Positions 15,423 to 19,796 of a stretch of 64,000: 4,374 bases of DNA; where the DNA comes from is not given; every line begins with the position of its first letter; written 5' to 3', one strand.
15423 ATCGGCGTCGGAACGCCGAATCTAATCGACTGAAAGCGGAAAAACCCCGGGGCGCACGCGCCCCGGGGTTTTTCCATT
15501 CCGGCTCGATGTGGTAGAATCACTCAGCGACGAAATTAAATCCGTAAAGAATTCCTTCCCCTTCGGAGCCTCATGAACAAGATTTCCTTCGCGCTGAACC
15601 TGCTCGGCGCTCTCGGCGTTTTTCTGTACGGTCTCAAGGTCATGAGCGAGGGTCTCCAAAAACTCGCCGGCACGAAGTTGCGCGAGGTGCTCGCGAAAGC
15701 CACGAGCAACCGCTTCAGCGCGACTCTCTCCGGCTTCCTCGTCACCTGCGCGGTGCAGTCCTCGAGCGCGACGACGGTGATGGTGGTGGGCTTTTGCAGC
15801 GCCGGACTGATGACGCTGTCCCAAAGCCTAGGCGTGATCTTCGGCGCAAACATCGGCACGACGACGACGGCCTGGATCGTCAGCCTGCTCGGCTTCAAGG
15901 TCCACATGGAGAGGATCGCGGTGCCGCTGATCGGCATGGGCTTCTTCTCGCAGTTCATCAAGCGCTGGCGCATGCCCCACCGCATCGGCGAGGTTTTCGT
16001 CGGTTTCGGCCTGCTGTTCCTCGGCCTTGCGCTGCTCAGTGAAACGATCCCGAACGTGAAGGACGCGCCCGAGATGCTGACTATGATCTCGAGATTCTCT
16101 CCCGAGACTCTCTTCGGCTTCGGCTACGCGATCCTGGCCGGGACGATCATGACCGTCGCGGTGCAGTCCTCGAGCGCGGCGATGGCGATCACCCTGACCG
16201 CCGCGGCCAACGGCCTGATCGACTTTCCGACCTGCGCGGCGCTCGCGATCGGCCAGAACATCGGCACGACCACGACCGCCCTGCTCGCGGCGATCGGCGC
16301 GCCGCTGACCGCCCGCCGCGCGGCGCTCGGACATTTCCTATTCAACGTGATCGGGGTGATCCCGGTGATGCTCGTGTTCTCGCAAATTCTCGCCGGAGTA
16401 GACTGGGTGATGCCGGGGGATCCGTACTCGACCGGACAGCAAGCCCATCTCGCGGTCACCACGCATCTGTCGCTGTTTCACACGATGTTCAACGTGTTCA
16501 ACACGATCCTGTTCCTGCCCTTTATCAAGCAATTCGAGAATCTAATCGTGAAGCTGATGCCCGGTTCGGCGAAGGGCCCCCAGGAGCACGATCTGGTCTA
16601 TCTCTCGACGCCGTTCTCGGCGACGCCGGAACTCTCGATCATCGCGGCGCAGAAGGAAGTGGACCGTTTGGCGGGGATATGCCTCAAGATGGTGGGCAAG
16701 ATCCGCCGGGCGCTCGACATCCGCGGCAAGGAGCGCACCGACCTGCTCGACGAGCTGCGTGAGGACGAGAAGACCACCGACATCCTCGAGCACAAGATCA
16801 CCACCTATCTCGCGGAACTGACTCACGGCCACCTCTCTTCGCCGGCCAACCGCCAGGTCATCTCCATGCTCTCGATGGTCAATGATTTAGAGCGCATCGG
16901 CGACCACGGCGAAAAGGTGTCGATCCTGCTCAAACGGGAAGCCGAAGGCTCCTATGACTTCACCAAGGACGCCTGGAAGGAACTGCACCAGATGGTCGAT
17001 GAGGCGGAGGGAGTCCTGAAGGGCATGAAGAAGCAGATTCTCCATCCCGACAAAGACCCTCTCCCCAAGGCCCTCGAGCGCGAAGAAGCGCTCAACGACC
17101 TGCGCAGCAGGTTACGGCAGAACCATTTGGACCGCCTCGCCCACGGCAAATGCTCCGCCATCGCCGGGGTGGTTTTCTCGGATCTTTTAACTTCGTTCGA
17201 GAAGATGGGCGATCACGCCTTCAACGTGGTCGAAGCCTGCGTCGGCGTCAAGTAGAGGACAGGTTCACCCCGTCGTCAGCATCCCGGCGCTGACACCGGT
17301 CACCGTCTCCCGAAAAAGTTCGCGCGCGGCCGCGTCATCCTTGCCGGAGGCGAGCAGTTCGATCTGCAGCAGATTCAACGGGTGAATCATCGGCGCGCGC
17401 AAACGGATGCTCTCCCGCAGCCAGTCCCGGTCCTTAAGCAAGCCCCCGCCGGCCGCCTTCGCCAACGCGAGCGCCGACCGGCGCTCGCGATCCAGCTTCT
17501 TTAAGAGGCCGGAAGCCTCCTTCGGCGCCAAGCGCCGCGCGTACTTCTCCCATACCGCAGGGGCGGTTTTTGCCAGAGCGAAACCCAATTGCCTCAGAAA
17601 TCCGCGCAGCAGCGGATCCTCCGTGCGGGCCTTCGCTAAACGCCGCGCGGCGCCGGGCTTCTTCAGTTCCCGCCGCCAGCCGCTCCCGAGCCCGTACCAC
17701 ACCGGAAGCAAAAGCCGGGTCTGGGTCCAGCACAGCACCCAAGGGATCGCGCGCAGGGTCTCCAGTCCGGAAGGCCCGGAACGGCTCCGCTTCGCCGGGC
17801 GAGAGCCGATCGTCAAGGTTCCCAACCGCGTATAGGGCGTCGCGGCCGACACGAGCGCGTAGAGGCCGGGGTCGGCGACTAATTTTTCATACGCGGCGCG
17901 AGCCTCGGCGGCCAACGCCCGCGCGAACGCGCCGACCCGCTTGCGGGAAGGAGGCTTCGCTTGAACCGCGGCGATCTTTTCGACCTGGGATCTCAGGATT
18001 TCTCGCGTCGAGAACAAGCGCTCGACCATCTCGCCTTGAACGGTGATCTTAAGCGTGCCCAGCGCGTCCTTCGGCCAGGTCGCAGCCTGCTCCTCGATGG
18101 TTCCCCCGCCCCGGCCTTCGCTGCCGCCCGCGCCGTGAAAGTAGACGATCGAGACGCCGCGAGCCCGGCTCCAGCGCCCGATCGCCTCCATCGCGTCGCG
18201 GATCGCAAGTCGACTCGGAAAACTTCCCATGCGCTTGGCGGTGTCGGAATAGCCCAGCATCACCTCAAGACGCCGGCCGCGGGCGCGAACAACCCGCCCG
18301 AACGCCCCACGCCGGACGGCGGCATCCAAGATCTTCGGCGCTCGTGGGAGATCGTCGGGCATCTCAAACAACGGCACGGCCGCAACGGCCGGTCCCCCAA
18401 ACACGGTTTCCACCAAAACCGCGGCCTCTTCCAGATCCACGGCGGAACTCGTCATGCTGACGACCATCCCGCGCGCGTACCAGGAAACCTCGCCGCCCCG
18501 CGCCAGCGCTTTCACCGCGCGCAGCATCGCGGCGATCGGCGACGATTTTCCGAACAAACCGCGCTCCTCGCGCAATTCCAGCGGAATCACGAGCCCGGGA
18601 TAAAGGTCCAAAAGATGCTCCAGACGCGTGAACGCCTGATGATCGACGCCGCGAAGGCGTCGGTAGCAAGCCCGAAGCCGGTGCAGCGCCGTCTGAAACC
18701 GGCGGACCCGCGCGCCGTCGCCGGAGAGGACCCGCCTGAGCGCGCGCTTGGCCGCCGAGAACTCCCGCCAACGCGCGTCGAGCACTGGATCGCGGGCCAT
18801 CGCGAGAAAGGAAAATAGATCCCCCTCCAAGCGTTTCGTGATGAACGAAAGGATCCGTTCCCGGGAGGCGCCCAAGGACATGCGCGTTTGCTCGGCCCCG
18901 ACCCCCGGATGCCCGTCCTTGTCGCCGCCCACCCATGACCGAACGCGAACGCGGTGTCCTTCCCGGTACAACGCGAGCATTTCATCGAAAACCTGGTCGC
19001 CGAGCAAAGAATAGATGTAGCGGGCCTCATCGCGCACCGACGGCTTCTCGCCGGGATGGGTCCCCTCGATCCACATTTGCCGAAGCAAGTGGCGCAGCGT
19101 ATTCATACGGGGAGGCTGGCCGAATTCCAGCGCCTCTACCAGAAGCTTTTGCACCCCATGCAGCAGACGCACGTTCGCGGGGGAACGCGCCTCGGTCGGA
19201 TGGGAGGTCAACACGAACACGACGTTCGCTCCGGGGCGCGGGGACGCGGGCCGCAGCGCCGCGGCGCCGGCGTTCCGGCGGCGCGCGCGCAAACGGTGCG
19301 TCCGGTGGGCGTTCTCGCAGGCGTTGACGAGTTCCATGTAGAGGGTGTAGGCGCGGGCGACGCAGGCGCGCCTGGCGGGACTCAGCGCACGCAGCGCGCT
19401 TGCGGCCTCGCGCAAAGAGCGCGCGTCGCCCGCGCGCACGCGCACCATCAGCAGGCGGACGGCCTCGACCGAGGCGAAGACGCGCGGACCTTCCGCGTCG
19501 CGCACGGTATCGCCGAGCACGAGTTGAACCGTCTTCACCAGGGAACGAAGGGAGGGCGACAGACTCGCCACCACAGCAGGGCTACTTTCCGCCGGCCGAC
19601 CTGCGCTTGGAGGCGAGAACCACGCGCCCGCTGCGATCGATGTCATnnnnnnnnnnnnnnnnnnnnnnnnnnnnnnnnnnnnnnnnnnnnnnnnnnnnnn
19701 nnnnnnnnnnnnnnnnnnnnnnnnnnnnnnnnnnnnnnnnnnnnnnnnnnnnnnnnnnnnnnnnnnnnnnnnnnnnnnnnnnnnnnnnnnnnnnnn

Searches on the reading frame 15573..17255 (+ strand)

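Call 88: search_protein_families(library=pfam, proteins=[window:15573-17255:+], max_evalue=0.00001)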
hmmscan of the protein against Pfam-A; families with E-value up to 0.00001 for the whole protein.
window:15573-17255:+ (560 aa): 2 families
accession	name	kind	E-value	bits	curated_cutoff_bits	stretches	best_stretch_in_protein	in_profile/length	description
PF02690.20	Na_Pi_cotrans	-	2.2e-56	190.1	29.1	2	16-156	1-136/137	Na+/Pi-cotransporter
PF01895.24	PhoU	-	5e-21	75.3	23.5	2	364-449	2-85/89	PhoU domain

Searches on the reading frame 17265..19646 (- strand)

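Call 88: search_protein_families(library=pfam, proteins=[window:17265-19646:-], max_evalue=0.00001)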
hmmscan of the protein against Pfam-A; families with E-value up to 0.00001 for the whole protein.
window:17265-19646:- (793 aa): 2 families
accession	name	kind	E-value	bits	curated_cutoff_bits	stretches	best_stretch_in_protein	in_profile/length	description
PF00311.23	PEPcase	-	3.2e-108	363.3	22.4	3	374-793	472-919/919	Phosphoenolpyruvate carboxylase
PF14010.12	PEPcase_2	-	2.4e-06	26.8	25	1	420-615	173-360/493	Phosphoenolpyruvate carboxylase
